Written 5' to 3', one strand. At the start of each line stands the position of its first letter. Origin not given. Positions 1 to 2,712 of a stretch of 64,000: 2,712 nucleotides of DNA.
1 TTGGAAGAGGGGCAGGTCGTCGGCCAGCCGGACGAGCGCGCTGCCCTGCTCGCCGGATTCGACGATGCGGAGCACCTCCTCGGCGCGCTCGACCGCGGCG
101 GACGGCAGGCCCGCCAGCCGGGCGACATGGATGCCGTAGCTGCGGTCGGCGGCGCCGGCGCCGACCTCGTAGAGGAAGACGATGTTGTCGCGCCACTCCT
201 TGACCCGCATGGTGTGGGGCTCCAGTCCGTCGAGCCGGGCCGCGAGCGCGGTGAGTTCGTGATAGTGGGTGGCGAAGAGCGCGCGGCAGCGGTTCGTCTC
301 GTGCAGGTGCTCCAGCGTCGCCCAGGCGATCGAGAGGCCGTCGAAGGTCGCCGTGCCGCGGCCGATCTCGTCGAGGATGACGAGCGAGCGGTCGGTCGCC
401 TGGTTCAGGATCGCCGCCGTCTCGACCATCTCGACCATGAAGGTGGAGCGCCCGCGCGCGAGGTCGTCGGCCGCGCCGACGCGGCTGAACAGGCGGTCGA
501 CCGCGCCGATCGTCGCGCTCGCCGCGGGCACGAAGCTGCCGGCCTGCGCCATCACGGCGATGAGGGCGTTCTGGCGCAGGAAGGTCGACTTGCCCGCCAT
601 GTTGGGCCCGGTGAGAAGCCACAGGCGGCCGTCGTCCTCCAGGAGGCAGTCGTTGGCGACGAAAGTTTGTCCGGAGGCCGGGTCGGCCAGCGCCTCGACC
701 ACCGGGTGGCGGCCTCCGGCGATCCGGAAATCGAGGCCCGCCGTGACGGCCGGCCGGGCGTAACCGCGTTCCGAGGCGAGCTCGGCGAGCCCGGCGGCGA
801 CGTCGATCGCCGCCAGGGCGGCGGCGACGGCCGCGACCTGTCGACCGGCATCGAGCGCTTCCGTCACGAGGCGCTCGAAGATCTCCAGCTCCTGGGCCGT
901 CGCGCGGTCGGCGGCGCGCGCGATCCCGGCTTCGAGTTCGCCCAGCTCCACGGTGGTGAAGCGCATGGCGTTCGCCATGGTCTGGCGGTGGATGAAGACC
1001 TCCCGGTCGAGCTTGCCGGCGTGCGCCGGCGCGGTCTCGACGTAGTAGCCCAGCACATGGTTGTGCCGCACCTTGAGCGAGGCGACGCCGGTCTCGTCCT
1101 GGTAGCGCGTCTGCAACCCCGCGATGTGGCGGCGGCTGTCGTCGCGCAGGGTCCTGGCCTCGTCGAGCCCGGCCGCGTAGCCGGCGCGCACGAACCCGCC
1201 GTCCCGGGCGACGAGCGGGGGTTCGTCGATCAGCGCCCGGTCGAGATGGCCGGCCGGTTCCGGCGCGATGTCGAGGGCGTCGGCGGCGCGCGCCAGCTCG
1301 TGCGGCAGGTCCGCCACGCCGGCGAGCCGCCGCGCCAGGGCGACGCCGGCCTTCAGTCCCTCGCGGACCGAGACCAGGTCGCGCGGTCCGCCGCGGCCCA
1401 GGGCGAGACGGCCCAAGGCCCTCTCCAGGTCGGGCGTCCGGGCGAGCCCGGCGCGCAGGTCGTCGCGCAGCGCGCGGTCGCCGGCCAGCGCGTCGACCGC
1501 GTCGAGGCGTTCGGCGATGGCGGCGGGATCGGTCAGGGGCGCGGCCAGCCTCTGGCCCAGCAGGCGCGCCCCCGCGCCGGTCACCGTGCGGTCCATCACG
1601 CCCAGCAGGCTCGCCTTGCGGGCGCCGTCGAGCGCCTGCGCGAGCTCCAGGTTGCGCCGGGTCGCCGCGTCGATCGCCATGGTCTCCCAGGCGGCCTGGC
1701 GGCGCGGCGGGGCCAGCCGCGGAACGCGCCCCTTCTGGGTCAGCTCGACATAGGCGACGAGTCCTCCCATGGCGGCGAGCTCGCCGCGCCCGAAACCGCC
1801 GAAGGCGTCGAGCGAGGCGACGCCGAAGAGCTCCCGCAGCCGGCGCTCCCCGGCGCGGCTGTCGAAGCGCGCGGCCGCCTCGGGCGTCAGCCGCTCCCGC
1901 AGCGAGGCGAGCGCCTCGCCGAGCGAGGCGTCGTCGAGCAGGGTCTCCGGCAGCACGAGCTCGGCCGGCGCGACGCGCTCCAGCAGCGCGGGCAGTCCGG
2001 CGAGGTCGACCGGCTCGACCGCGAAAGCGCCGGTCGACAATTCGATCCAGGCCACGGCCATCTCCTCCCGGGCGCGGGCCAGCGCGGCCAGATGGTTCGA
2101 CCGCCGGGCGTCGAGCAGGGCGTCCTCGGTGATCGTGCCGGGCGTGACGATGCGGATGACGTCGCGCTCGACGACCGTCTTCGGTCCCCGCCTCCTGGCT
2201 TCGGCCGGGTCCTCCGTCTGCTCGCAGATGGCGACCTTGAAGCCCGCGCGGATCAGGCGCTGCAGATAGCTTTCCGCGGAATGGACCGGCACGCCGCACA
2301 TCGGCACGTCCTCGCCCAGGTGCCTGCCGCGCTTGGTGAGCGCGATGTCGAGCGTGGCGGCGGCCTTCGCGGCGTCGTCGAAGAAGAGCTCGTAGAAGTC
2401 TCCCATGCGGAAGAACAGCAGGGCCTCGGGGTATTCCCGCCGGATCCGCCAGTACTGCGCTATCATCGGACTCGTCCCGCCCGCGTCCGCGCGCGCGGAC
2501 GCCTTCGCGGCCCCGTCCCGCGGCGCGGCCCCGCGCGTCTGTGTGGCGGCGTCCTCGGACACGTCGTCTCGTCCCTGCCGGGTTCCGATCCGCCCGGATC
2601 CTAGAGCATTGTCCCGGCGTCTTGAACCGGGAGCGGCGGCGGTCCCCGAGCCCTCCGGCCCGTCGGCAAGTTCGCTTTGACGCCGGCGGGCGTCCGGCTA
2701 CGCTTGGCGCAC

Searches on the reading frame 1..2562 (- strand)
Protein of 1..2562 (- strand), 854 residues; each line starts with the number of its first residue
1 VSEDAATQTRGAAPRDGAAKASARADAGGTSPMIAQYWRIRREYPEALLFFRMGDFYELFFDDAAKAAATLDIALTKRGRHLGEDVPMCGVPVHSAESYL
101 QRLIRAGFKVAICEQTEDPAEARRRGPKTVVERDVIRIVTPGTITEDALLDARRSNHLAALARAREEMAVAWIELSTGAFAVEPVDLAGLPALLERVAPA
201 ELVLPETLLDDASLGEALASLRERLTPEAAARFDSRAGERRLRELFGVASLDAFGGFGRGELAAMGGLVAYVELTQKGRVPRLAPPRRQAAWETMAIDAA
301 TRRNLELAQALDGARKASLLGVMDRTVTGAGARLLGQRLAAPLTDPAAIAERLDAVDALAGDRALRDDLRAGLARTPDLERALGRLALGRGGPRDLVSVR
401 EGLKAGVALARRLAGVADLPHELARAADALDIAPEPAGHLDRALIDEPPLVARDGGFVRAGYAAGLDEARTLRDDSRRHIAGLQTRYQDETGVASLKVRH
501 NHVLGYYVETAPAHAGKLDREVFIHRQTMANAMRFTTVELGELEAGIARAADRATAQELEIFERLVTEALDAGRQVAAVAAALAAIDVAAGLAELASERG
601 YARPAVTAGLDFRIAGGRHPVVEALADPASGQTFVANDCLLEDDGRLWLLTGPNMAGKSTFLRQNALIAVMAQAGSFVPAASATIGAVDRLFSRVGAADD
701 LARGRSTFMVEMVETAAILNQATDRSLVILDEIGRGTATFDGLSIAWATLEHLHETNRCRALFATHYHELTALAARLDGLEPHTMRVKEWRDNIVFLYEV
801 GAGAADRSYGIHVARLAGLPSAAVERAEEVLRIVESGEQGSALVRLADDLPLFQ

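Call 29: search_protein_families(library=pfam, proteins=[window:1-2562:-], max_evalue=0.0001)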
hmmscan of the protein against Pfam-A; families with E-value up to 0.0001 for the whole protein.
window:1-2562:- (854 aa): 5 families
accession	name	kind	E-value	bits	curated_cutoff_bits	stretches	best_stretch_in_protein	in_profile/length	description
PF00488.27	MutS_V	-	4.2e-83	278.4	30.2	1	648-832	1-185/188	MutS domain V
PF05192.23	MutS_III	-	3.1e-43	148.8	34.1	1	300-593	1-194/194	MutS domain III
PF01624.25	MutS_I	-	7.7e-43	145.7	20.6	1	32-147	2-112/113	MutS domain I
PF05188.22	MutS_II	-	7.7e-19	68.9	25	1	156-282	1-131/133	MutS domain II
PF05190.23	MutS_IV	-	3.7e-18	66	22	1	461-552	1-91/92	MutS family domain IV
